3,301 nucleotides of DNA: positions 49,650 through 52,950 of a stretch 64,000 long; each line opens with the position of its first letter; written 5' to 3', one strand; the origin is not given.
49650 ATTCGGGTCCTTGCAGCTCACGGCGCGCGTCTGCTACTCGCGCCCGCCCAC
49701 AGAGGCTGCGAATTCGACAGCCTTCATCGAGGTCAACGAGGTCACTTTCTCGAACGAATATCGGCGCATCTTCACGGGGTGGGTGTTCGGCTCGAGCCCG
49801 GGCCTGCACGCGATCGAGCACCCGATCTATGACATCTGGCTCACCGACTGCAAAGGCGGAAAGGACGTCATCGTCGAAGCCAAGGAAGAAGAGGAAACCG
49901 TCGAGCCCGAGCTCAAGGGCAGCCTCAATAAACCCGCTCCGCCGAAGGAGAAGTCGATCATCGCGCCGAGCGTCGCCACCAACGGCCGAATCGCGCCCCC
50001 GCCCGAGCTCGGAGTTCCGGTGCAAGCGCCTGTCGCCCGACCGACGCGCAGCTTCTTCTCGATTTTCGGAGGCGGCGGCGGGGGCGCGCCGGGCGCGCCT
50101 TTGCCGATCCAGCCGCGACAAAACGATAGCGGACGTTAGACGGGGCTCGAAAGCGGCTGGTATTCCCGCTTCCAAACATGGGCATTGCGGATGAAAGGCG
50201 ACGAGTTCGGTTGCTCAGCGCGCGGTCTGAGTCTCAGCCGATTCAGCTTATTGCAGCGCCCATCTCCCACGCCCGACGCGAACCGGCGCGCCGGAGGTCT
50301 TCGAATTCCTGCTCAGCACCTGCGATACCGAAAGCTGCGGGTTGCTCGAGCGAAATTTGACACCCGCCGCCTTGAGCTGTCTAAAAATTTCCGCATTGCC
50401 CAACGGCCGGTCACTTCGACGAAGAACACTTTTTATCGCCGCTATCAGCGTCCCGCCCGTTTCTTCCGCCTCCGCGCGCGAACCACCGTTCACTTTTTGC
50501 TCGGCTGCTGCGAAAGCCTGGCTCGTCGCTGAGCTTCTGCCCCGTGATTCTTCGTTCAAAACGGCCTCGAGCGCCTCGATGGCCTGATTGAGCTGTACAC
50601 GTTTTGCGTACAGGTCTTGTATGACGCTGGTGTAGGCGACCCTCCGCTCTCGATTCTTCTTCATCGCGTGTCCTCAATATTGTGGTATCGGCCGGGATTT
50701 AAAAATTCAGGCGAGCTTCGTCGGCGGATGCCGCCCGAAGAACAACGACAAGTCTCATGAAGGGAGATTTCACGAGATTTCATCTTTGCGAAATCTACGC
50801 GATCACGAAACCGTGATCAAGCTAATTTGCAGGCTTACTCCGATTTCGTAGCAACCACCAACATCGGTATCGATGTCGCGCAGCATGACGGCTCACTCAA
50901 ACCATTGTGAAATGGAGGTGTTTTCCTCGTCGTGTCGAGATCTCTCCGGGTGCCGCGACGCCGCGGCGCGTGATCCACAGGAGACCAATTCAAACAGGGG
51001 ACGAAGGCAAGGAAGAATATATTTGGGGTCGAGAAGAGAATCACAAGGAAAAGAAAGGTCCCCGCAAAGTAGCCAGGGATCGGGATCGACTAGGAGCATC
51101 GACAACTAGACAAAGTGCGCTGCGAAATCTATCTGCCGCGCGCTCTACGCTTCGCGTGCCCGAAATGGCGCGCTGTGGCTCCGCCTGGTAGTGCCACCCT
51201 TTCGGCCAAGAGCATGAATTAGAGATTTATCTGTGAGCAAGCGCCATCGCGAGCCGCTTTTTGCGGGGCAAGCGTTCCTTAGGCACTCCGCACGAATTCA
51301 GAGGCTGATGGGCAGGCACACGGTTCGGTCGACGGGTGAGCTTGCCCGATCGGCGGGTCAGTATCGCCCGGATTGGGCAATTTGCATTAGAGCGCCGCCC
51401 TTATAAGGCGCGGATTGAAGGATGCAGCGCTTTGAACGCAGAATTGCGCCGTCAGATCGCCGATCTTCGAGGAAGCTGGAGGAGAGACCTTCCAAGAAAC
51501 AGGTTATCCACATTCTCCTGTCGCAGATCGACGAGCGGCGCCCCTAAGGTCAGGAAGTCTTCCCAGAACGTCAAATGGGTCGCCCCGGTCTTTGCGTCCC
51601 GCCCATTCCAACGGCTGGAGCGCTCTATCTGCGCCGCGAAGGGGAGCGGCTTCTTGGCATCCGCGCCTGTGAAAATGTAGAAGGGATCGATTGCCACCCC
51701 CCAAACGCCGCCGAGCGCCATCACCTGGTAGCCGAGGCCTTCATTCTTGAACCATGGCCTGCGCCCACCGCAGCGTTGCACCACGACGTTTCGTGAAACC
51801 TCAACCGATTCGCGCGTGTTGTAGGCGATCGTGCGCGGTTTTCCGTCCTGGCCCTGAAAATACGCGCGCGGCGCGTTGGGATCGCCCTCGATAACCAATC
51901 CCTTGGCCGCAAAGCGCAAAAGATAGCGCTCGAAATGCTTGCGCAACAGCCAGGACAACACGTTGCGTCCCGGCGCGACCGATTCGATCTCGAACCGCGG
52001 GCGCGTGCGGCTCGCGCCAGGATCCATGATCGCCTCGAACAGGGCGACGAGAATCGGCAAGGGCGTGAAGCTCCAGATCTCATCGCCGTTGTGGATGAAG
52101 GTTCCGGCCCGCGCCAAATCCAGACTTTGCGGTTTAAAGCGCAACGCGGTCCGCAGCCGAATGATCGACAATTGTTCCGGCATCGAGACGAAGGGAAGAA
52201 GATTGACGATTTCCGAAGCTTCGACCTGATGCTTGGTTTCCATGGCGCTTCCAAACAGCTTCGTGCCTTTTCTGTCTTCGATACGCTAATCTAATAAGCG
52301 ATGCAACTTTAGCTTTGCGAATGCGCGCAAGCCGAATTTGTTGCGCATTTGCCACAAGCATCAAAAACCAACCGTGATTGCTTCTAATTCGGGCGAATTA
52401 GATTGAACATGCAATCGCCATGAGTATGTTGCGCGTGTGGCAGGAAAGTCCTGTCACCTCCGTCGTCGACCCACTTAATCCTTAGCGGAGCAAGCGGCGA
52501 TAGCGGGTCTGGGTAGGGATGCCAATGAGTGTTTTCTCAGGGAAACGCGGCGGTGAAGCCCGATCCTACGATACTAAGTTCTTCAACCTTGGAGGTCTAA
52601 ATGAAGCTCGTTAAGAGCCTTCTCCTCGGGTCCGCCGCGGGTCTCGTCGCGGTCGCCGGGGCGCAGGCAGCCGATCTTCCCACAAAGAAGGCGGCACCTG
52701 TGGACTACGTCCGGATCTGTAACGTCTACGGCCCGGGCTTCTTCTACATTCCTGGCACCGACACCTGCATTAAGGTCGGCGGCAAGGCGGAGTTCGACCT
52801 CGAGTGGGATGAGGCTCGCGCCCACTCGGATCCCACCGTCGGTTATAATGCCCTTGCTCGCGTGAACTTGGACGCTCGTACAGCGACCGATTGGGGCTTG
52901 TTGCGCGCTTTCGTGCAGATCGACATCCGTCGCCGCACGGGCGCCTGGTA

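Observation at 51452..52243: Orphan, effector-less APAZ domain with no Argonaute in the window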

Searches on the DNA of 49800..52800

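Call 52: search_rna_families(source=window, start=49800, end=52800, threshold=evalue, max_evalue=1)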
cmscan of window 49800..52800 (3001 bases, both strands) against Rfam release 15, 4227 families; matches with E-value up to 1: 0.
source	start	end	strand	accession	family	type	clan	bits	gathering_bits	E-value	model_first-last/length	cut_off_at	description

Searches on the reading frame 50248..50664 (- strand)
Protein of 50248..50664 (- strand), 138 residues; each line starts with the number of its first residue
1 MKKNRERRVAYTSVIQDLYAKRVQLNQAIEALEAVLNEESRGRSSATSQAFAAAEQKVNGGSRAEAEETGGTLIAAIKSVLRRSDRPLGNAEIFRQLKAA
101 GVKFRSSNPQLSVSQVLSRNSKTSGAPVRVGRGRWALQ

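Call 3: search_protein_families(library=pfam, proteins=[window:50248-50664:-], max_evalue=1)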
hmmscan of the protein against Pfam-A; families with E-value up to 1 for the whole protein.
window:50248-50664:- (138 aa): 1 family
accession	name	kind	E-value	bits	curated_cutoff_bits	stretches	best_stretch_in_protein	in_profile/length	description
PF05066.19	HARE-HTH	-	4.1e-06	27.5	25.9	1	71-137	1-68/71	HB1, ASXL, restriction endonuclease HTH domain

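Call 4: search_protein_families(library=padloc, proteins=[window:50248-50664:-], max_evalue=1)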
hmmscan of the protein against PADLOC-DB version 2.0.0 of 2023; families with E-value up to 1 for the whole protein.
window:50248-50664:- (138 aa): 0 families

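Call 5: search_protein_families(library=ncbifam, proteins=[window:50248-50664:-], max_evalue=1)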
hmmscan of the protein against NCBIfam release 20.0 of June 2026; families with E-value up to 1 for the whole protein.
window:50248-50664:- (138 aa): 1 family
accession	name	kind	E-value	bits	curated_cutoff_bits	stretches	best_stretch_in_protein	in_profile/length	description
TIGR02976.1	phageshock_pspB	equivalog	0.093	13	51.7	1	14-40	43-69/75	envelope stress response membrane protein PspB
